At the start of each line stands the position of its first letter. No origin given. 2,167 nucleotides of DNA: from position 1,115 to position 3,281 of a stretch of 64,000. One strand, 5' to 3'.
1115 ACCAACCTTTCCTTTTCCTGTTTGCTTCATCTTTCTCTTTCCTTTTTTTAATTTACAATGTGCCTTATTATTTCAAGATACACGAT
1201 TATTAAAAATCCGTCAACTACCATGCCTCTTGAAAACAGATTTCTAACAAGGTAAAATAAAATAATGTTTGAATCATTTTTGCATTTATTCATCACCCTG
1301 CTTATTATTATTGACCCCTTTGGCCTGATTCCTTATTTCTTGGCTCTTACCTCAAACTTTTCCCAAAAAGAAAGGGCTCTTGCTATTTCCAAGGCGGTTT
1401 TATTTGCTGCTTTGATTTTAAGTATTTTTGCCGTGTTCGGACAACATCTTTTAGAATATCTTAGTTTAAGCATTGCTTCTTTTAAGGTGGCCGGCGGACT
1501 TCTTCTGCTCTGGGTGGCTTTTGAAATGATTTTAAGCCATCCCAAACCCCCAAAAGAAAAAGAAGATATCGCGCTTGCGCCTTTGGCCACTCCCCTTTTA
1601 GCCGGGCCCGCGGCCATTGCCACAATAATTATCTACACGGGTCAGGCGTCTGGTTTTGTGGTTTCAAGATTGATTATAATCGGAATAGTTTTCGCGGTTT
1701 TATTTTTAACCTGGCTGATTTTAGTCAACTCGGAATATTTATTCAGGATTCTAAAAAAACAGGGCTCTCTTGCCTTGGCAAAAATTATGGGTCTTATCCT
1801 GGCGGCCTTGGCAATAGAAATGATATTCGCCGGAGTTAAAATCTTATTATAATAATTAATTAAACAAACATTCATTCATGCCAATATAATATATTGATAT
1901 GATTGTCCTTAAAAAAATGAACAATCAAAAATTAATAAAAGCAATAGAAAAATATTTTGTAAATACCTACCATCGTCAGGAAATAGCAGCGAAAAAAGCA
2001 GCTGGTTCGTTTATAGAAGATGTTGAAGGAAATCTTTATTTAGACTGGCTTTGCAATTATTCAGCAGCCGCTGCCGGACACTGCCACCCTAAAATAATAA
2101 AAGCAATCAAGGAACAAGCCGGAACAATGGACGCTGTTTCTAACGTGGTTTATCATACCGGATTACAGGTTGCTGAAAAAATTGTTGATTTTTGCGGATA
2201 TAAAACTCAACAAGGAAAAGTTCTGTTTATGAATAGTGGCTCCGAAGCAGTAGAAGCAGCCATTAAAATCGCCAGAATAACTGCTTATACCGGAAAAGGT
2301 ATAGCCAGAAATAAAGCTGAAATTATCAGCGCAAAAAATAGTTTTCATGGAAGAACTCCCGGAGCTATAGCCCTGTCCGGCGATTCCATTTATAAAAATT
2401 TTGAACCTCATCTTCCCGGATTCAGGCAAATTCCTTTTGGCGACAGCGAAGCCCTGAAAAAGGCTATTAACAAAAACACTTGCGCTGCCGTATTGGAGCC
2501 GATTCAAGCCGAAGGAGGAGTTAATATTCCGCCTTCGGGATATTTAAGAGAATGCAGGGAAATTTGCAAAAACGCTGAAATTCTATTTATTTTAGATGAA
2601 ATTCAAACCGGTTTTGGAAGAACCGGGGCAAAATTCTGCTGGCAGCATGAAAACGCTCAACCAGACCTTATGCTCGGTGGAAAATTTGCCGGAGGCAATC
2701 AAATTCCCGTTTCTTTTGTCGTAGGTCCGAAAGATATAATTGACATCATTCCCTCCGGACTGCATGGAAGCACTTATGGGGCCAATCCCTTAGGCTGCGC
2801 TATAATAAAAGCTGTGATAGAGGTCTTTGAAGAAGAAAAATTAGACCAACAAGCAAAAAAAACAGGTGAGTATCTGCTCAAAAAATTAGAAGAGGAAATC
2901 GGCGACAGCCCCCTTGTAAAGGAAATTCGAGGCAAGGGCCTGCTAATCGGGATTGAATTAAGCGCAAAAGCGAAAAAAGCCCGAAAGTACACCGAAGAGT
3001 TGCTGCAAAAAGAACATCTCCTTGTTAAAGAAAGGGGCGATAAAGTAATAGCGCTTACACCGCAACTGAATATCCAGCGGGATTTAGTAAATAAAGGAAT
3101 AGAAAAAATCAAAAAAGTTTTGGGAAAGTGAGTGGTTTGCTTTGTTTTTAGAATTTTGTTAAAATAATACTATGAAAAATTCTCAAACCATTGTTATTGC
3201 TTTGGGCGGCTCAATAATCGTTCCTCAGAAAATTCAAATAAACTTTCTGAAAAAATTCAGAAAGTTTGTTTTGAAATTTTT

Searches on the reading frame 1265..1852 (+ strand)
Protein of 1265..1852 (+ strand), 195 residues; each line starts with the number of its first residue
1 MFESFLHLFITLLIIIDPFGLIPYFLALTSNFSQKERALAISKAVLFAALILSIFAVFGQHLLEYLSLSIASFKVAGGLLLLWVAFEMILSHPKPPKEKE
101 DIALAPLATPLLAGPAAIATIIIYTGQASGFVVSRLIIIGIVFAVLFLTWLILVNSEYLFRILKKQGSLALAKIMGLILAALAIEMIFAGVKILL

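Call 38: find_encoding_contigs(protein=window:1265-1852:+, flank=10000, max_places=3)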
Protein window:1265-1852:+ (195 aa): 3 contigs read that carry it; 2 places shown.
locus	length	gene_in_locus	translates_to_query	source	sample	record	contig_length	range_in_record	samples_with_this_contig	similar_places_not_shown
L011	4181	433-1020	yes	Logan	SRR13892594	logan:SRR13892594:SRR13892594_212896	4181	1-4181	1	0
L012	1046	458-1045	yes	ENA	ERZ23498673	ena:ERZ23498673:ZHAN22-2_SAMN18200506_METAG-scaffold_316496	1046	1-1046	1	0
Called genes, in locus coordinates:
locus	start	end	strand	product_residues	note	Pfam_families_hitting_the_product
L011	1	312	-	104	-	?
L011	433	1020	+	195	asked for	PF01914:MarC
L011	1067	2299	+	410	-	PF00202:Aminotran_3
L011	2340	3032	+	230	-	PF00696:AA_kinase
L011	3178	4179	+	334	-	?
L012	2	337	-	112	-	?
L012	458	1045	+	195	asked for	PF01914:MarC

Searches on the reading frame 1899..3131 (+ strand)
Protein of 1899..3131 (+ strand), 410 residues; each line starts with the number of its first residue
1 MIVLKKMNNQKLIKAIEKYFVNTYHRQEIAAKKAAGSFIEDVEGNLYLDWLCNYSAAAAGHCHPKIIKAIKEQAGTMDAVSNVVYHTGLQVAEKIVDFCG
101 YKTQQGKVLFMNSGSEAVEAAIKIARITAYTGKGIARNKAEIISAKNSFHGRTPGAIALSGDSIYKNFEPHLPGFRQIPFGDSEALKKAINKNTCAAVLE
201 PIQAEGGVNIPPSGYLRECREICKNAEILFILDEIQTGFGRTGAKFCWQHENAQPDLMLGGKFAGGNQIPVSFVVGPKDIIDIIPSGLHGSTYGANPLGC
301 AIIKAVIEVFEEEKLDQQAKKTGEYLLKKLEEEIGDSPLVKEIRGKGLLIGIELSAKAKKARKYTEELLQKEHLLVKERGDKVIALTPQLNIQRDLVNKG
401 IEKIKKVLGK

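Call 57: find_encoding_contigs(protein=window:1899-3131:+, flank=10000, max_places=4)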
Protein window:1899-3131:+ (410 aa): 3 contigs read that carry it; 2 places shown.
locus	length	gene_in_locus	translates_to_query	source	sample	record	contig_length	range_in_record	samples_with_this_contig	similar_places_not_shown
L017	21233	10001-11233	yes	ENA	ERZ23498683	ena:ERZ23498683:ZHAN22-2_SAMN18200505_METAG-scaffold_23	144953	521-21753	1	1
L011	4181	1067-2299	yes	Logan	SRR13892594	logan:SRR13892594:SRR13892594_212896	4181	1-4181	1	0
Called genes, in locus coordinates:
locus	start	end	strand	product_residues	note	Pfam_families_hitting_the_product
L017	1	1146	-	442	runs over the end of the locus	PF01071:GARS_A, PF02843:GARS_C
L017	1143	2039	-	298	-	PF01565:FAD_binding_4, PF02873:MurB_C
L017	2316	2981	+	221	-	-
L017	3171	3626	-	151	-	PF03449:GreA_GreB_N, PF01272:GreA_GreB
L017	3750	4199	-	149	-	PF16320:Ribosomal_L12_N, PF00542:Ribosomal_L12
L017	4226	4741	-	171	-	PF00466:Ribosomal_L10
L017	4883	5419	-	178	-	PF01965:DJ-1_PfpI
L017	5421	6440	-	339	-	PF02618:YceG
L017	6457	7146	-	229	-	PF01135:PCMT, PF00398:RrnaAD (weak), PF01209:Ubie_methyltran (weak), PF01189:Methyltr_RsmB-F (weak), PF13847:Methyltransf_31 (weak), PF13649:Methyltransf_25 (weak)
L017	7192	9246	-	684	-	PF00149:Metallophos (faint), PF12850:Metallophos_2 (faint)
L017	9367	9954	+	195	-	PF01914:MarC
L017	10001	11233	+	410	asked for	PF00202:Aminotran_3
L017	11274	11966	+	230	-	PF00696:AA_kinase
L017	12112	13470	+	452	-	-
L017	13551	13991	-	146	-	PF00075:RNase_H, PF13456:RVT_3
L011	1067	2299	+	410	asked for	PF00202:Aminotran_3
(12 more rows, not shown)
